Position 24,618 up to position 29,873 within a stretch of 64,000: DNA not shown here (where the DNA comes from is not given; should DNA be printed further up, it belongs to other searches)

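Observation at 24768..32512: Three-gene NfeD-flotillin-giant AAA+ ATPase operon: the yqiJK pair extended by a 1651-aa motor-like protein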

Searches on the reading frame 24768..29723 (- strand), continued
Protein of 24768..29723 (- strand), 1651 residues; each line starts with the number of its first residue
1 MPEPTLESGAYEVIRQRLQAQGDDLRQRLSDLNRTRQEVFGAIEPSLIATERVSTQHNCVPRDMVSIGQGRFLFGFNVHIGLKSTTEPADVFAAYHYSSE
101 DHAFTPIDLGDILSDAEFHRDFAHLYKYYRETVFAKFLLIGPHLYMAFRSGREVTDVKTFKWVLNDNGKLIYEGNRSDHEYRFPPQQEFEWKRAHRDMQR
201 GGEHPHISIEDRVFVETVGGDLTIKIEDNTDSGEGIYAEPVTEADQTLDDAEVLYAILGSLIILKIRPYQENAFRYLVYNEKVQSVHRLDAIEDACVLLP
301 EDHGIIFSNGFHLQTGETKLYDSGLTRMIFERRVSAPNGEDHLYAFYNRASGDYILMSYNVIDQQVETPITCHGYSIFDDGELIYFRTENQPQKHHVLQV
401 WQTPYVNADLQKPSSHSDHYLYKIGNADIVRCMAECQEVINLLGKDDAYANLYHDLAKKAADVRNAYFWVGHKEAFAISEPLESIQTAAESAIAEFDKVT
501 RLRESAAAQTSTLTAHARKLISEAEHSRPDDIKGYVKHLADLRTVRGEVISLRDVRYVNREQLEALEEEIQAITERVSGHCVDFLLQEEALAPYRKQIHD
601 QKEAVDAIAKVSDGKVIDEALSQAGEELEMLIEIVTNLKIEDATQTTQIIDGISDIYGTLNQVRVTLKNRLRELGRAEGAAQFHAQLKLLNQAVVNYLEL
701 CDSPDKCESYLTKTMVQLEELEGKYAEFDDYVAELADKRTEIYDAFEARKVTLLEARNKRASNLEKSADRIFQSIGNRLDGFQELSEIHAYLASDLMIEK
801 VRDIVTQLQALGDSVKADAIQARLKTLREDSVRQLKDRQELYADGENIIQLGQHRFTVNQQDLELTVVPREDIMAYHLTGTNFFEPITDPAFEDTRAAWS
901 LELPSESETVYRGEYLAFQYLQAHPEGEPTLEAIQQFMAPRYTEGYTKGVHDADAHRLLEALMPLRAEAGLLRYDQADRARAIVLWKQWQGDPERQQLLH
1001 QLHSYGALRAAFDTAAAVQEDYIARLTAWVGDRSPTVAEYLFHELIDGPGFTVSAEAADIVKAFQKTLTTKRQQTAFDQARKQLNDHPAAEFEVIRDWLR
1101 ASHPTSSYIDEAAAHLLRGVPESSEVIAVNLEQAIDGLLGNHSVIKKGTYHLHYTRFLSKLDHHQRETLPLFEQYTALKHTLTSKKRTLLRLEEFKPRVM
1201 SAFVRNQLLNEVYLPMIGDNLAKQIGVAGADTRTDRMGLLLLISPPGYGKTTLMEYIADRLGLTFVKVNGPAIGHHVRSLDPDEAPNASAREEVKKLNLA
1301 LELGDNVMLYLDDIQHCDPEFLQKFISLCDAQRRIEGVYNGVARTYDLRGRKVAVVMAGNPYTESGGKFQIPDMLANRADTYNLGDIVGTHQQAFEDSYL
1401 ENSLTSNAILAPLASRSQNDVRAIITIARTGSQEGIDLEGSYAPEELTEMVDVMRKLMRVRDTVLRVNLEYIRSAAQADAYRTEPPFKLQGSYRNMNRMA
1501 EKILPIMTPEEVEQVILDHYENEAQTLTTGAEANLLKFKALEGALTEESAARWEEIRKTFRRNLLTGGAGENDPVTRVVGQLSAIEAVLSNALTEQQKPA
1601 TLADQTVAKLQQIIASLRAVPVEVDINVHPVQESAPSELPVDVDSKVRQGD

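Call 13: search_solved_structures(query=window:24768-29723:-, max_evalue=1)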
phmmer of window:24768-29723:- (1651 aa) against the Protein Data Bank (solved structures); distinct sequences matched with E-value up to 1: 107 (the best 60 are shown).
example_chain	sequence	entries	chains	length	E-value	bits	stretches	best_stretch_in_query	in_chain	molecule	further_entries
5vc7_A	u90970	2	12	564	0.00014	22.5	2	1238-1274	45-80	VCP-like ATPase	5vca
5g4g_A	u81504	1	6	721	0.00023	21.8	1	1238-1274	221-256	VCP-LIKE ATPASE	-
5g4f_A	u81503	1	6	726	0.00024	21.8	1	1238-1274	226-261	VCP-LIKE ATPASE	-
9dx4_A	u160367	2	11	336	0.00098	19.8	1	1203-1273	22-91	Holliday junction branch migration complex subunit RuvB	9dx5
9dx3_A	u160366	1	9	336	0.0011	19.5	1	1203-1273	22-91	Holliday junction branch migration complex subunit RuvB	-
7swl_A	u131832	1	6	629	0.0016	19.1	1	1207-1273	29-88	Rix7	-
9bji_A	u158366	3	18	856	0.0021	18.6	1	1240-1273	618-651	Nuclear valosin-containing protein-like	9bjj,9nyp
6chs_H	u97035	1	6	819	0.0026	18.3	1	1212-1300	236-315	Putative cell division control protein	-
7t3i_A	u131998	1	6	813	0.003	18.2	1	1206-1273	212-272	Rix7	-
6mat_A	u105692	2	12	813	0.003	18.1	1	1206-1273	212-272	Rix7 mutant | Rix7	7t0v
1ixr_C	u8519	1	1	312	0.0037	17.8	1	1225-1273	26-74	RuvB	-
7wub_D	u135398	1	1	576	0.0038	17.8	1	1238-1278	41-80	Transitional endoplasmic reticulum ATPase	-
7pbl_A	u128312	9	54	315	0.0038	17.8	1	1224-1274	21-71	Holliday junction ATP-dependent DNA helicase RuvB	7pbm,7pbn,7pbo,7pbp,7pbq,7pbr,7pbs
7wub_C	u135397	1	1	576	0.0038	17.8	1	1238-1278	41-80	Transitional endoplasmic reticulum ATPase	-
1ixs_B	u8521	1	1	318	0.0038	17.8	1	1226-1273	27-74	RuvB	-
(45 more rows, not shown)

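Call 16: find_related_loci(query=A1, collection=genome_contigs, flank=8000)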
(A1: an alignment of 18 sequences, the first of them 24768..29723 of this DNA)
Query A1 (1651 aa) in genome_contigs; peptide patterns used: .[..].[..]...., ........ (x = any residue, [..] = any of these).
600 stretches matched a pattern (row limit reached: there are more); 555 encode a relative of the query (tblastn E <= 1e-3); the best 80 are kept; 80 distinct loci.
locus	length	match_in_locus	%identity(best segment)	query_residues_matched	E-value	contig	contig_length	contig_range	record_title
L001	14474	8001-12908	59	6-1651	0e+0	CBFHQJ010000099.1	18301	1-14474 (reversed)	MAG: Akkermansiaceae bacterium isolate AGTU_79_bin_1_indstr genome assembly, contig: AGTU_79_bin_1_indstr_c99, whole gen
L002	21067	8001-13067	58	6-1650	0e+0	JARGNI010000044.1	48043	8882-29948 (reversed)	MAG: Verrucomicrobiales bacterium isolate bin_ak_oxhcr2.025 NODE_603_length_48043_cov_135.658665, whole genome shotgun s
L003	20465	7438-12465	57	6-1651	0e+0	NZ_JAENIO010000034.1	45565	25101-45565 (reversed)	Roseibacillus ishigakijimensis strain KCTC 12986 scaffold_34_45566, whole genome shotgun sequence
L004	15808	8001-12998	59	6-1633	0e+0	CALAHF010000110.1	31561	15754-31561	MAG TPA_asm: uncultured Verrucomicrobiales bacterium isolate ERR2206768_bin.6_CONCOCT_v1.1_MAG genome assembly, contig:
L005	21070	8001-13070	56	1-1651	0e+0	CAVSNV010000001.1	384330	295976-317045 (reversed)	MAG: uncultured Verrucomicrobiae bacterium isolate MFD03250.bin.2.61 genome assembly, contig: contig_10054, whole genome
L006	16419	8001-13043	57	1-1651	0e+0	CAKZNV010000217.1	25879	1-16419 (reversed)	MAG TPA_asm: uncultured Rubritalea sp. isolate ERR2094166_bin.135_CONCOCT_v1.1_MAG genome assembly, contig: ERZ650164.17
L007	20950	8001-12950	53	3-1650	0e+0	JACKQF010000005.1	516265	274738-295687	MAG: Verrucomicrobiaceae bacterium isolate HK-STAS-VERR-13 HK-STAS-VERR-13_5, whole genome shotgun sequence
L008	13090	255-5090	55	2-1582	0e+0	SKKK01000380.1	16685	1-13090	MAG: Planctomycetaceae bacterium isolate CSSed162cmA_153 CSSed16-2cmA-8530, whole genome shotgun sequence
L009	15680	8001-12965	52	3-1610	0e+0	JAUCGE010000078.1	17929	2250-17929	Desulfobacterales bacterium HSG16 NODE_113_length_17929, whole genome shotgun sequence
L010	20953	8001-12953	54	1-1623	0e+0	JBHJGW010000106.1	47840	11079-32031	MAG: Opitutales bacterium isolate sb_S14C1351_1 S14Ck141_151774, whole genome shotgun sequence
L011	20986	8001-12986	53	2-1618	0e+0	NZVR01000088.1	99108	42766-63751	MAG: Blastopirellula sp. isolate NAT61 40924, whole genome shotgun sequence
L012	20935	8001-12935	52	6-1649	0e+0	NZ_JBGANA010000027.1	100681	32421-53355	MAG: Prosthecobacter sp. isolate MAG_AAO_H125.6 AAOH125-6_opera_contig_799, whole genome shotgun sequence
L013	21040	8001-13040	53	3-1651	0e+0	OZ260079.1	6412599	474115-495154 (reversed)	MAG: Phragmitibacter sp. isolate NI281-mx-bin07 genome assembly, chromosome: 1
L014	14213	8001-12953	53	6-1649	0e+0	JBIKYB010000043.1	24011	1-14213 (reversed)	MAG: Prosthecobacter sp. isolate ME2015-10-10_3300044731_group6_bin110 Rohwer_bin2784_scaffold_1132_c1, whole genome sho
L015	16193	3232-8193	53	3-1617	0e+0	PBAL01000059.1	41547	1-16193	MAG: Verrucomicrobiales bacterium isolate SP5 MHASMcontig_2483334, whole genome shotgun sequence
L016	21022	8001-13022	54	5-1620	0e+0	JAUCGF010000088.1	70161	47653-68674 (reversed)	Desulfococcaceae bacterium HSG9 NODE_20_length_70161, whole genome shotgun sequence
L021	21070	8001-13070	54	3-1650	0e+0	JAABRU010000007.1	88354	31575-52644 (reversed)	MAG: Desulfobacteraceae bacterium isolate S08.Bin136 Scaffold_39, whole genome shotgun sequence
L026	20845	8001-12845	53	5-1589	0e+0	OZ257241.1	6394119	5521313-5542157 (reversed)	MAG: Roseivirga sp. isolate 41ee1c54-7d41-4592-86ce-9a47ec6e0262 genome assembly, chromosome: 1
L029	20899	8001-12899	51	6-1602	0e+0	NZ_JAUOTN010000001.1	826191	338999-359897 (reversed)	Pontibacter coccineus strain BT731 NODE_1_length_826191_cov_40.291961, whole genome shotgun sequence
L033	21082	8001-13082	57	6-1651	0e+0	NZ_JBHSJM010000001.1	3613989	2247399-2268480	Rubritalea spongiae strain KCTC 12906 tig00000001, whole genome shotgun sequence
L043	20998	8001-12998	50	2-1589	0e+0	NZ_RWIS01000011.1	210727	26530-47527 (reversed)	Hymenobacter metallilatus strain 9PBR-2 NODE_11_length_210727_cov_15.202293, whole genome shotgun sequence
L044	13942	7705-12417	53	6-1561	0e+0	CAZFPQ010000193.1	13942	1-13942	MAG TPA_asm: uncultured Bacteroidia bacterium isolate SRP135972_co1_75 genome assembly, contig: NODE_5354_length_13942_c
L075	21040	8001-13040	51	4-1650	0e+0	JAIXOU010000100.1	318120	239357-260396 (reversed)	MAG: Verrucomicrobiaceae bacterium isolate C1_MAG_00039 C1_MAG_00039_000000000134, whole genome shotgun sequence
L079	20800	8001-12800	46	2-1583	0e+0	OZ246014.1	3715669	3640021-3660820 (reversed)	MAG: Croceivirga sp. isolate 5c42355b-214f-460b-bc36-9640d60be6b8 genome assembly, chromosome: 1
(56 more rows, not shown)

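Call 20: search_protein_families(library=pfam, proteins=[L026:3350-4066:+, L026:1935-2732:-, L026:2941-3336:+, L001:7501-7920:+], max_evalue=0.001)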
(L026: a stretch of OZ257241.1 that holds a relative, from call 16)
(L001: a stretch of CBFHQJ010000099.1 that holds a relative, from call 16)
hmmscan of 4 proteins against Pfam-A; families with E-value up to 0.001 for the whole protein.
L026:3350-4066:+ (238 aa): 1 family
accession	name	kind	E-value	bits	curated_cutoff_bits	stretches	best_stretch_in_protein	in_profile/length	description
PF04012.17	PspA_IM30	-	3.9e-41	141.5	33.9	1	2-231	1-217/220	PspA/IM30 family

L026:1935-2732:- (265 aa): 5 families
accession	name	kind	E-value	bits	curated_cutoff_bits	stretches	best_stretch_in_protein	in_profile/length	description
PF00717.28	Peptidase_S24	-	5.3e-10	39.5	23.3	1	134-218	31-106/116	Peptidase S24-like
PF01381.28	HTH_3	-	1e-09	38.7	23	1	11-62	4-55/55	Helix-turn-helix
PF12844.13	HTH_19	-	2.2e-09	37.5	30.2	1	5-66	1-62/64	Helix-turn-helix domain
PF13560.12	HTH_31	-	5.4e-05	23.9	27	1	8-61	6-60/64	Helix-turn-helix domain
PF13744.12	HTH_37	-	0.00058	20.1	27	0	6-61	21-77/80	Helix-turn-helix domain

L026:2941-3336:+ (131 aa): 3 families
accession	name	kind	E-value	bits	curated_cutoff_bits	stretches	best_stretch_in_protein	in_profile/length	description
PF22550.1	CesT_Tir_1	-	4.2e-54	182.5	27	1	1-129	1-129/131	CesT_Tir_1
PF10722.14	YbjN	-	3.6e-06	27.7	22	1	6-125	3-124/126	Putative bacterial sensory transduction regulator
PF05932.18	CesT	-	0.00021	21.8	22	1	19-114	12-111/119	Tir chaperone protein (CesT) family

L001:7501-7920:+ (139 aa): 1 family
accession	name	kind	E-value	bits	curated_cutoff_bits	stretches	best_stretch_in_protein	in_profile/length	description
PF13366.12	PDDEXK_3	-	5.4e-33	114.3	22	1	8-113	3-108/117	PD-(D/E)XK nuclease superfamily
